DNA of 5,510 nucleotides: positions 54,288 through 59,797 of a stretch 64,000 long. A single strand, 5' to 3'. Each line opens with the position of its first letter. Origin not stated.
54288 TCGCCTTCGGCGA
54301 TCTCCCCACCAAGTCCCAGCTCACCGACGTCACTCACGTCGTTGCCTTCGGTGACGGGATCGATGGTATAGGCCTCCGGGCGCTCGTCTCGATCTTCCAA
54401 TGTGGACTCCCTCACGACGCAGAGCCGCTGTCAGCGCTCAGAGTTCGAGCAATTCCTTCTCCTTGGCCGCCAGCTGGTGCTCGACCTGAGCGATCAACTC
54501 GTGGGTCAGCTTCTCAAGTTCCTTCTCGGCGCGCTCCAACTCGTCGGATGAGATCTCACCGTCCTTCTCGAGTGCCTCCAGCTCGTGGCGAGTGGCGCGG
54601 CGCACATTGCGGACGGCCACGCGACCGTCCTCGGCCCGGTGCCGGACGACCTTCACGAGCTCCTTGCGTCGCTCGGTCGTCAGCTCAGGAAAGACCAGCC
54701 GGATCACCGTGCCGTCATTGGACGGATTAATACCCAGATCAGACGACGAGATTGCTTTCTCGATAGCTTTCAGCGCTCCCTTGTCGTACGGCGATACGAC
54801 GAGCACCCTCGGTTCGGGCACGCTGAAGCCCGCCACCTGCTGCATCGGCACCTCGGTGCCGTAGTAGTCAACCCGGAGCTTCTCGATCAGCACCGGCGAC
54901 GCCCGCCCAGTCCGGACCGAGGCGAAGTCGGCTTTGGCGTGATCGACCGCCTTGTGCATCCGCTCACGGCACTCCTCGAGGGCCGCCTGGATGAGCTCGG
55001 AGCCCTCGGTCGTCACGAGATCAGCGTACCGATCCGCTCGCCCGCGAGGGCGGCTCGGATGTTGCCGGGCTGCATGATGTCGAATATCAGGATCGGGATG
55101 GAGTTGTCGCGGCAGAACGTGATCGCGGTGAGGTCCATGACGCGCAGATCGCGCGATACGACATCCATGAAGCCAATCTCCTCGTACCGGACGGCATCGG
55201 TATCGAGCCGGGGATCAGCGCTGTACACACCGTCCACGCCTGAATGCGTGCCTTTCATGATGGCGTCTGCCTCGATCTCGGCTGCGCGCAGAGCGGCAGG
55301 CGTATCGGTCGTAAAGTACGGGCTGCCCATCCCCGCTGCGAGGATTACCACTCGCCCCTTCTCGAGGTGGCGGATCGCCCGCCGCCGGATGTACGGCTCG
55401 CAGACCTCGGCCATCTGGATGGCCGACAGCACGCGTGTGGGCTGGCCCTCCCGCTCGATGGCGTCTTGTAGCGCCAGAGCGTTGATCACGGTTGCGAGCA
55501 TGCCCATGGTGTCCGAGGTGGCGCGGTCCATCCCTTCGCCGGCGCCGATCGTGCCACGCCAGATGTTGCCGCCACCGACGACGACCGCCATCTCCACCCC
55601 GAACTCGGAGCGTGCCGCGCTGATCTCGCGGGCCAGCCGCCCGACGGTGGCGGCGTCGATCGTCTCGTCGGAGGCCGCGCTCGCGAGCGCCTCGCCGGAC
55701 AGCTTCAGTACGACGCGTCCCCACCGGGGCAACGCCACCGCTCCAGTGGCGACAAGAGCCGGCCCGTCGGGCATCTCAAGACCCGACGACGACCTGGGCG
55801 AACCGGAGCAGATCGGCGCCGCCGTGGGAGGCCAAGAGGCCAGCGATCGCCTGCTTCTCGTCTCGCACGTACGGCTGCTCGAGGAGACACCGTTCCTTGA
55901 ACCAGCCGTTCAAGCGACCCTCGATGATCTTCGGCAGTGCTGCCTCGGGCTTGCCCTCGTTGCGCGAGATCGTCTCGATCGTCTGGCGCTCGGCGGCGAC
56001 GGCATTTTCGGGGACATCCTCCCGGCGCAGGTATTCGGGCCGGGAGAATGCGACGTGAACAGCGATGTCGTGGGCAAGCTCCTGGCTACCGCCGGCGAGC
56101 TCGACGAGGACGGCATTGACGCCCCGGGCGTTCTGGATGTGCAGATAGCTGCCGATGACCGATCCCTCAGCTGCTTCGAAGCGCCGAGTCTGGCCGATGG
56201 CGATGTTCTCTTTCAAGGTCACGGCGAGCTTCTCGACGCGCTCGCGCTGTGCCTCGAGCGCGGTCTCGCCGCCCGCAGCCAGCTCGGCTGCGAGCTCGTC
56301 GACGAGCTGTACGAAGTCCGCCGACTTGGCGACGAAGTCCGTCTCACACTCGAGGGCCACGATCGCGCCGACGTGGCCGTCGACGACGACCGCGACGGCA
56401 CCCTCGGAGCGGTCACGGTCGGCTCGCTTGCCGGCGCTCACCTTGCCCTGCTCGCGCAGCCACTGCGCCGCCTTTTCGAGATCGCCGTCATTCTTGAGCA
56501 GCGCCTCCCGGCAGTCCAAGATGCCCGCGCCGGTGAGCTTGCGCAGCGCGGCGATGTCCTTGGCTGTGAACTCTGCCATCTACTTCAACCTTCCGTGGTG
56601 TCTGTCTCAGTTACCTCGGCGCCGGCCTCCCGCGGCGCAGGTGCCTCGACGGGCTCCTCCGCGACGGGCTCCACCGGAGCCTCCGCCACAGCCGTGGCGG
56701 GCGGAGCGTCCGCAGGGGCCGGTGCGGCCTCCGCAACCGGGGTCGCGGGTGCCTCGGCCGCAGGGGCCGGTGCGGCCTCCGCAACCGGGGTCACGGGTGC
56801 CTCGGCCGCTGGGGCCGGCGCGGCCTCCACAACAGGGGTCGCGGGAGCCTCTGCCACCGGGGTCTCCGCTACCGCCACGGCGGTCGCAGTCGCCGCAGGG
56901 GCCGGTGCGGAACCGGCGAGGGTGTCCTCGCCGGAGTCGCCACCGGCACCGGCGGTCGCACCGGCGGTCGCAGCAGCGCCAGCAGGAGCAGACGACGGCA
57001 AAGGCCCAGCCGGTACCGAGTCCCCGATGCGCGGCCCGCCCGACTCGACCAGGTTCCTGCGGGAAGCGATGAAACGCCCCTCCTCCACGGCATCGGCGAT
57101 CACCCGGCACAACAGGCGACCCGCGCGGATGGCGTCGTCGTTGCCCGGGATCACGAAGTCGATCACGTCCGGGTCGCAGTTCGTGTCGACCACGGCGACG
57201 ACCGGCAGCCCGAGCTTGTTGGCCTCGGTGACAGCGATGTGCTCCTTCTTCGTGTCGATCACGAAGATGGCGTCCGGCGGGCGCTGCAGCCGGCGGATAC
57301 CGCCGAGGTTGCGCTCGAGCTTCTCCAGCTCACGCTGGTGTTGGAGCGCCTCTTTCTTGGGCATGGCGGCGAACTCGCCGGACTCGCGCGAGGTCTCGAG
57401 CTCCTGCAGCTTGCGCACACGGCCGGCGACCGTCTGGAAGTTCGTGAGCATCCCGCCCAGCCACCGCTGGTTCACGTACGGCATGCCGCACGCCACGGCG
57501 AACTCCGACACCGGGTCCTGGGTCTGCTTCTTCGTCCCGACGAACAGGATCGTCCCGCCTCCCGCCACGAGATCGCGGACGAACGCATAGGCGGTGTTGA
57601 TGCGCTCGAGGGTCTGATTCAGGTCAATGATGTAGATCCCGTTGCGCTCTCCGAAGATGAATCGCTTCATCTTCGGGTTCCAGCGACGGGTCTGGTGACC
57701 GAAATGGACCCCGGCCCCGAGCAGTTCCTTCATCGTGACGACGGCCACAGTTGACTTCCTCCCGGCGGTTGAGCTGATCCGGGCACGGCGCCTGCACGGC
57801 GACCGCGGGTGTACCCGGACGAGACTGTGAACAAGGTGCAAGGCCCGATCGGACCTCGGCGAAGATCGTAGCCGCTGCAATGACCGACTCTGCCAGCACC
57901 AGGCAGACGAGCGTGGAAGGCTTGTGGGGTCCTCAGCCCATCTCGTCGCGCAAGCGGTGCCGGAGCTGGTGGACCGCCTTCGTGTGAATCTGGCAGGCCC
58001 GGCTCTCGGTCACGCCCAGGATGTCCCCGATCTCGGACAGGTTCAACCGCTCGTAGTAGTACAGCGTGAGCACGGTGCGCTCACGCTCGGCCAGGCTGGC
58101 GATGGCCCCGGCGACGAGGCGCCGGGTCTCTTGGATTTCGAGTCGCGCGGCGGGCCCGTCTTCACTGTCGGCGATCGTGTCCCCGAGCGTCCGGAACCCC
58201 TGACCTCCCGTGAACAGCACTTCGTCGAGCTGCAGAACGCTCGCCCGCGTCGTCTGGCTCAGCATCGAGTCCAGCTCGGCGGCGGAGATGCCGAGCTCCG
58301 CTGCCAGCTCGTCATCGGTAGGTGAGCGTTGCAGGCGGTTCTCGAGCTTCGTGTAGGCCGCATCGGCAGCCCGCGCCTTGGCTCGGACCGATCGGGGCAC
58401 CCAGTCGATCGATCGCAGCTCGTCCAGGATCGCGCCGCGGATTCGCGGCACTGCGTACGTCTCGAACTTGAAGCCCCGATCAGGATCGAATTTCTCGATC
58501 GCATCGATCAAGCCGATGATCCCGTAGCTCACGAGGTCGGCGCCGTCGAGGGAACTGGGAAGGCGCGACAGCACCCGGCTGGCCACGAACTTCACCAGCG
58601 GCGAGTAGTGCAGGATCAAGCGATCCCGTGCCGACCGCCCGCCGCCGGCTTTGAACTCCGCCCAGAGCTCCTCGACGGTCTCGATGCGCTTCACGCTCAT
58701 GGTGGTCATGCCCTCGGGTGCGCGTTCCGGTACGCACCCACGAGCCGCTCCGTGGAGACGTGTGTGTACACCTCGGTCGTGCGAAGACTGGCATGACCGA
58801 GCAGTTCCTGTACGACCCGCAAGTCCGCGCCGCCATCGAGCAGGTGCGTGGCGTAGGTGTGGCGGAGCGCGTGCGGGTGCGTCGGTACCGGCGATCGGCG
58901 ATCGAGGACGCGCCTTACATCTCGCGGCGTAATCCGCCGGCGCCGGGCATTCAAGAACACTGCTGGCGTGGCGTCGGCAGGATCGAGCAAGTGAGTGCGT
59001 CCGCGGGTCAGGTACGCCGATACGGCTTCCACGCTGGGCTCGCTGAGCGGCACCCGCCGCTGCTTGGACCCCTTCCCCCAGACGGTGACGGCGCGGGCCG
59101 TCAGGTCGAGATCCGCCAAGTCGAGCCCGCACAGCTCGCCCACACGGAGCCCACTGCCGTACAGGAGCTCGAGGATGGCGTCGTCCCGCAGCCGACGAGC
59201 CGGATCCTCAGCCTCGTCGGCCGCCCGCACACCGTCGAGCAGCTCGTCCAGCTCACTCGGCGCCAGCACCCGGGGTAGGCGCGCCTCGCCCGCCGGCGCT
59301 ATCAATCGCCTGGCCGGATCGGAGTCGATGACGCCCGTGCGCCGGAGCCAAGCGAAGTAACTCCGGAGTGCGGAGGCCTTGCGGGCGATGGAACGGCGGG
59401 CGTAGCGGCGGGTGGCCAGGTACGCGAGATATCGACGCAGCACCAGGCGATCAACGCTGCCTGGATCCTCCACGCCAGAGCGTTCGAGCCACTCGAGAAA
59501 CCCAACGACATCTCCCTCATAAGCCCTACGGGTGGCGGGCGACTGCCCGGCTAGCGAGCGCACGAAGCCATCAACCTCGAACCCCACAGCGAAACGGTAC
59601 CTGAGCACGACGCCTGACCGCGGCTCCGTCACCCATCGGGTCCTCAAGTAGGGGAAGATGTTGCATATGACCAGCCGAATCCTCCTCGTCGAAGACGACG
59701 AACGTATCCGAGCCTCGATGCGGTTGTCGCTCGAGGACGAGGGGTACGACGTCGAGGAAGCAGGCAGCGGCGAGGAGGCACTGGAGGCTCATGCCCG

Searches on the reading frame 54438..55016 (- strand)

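Call 44: search_protein_families(library=pfam, proteins=[window:54438-55016:-], max_evalue=0.00001)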
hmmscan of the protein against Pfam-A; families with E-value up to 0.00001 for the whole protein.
window:54438-55016:- (192 aa): 1 family
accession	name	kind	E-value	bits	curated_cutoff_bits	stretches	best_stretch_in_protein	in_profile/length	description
PF01765.24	RRF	-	1.3e-62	210.9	29.7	1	28-190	2-164/164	Ribosome recycling factor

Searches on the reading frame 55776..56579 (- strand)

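Call 77: search_protein_families(library=pfam, proteins=[window:55776-56579:-], max_evalue=0.0001)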
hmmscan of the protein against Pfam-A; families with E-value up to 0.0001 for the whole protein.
window:55776-56579:- (267 aa): 2 families
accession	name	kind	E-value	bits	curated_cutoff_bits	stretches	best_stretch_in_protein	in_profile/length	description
PF00889.24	EF_TS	-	1e-46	159.5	27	1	71-266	1-203/204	Elongation factor TS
PF25025.1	EF-Ts_N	-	9.1e-09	35.6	33.2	1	8-46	16-55/60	Elongation factor Ts, mitochondrial, N-terminal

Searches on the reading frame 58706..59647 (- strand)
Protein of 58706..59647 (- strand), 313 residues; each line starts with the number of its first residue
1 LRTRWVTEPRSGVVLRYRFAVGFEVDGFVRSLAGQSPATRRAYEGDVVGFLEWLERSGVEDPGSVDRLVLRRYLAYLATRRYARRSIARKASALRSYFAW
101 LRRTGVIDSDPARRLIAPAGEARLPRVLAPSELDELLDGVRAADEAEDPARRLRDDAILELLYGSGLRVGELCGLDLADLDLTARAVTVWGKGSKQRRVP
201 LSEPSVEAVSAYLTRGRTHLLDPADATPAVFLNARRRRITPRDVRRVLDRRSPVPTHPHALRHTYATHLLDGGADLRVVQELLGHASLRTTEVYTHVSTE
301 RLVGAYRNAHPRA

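Call 77: search_protein_families(library=pfam, proteins=[window:58706-59647:-], max_evalue=0.0001)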
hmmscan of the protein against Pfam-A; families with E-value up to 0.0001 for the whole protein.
window:58706-59647:- (313 aa): 3 families
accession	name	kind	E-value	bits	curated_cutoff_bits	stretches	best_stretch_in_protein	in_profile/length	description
PF00589.27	Phage_integrase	-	3.9e-39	134.6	27.1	1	129-300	4-171/172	Phage integrase family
PF02899.23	Phage_int_SAM_1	-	1.2e-13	51.6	22.3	1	29-104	5-82/83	Phage integrase, N-terminal SAM-like domain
PF13495.12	Phage_int_SAM_4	-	2.4e-05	25.1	27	1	32-102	11-79/85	Phage integrase, N-terminal SAM-like domain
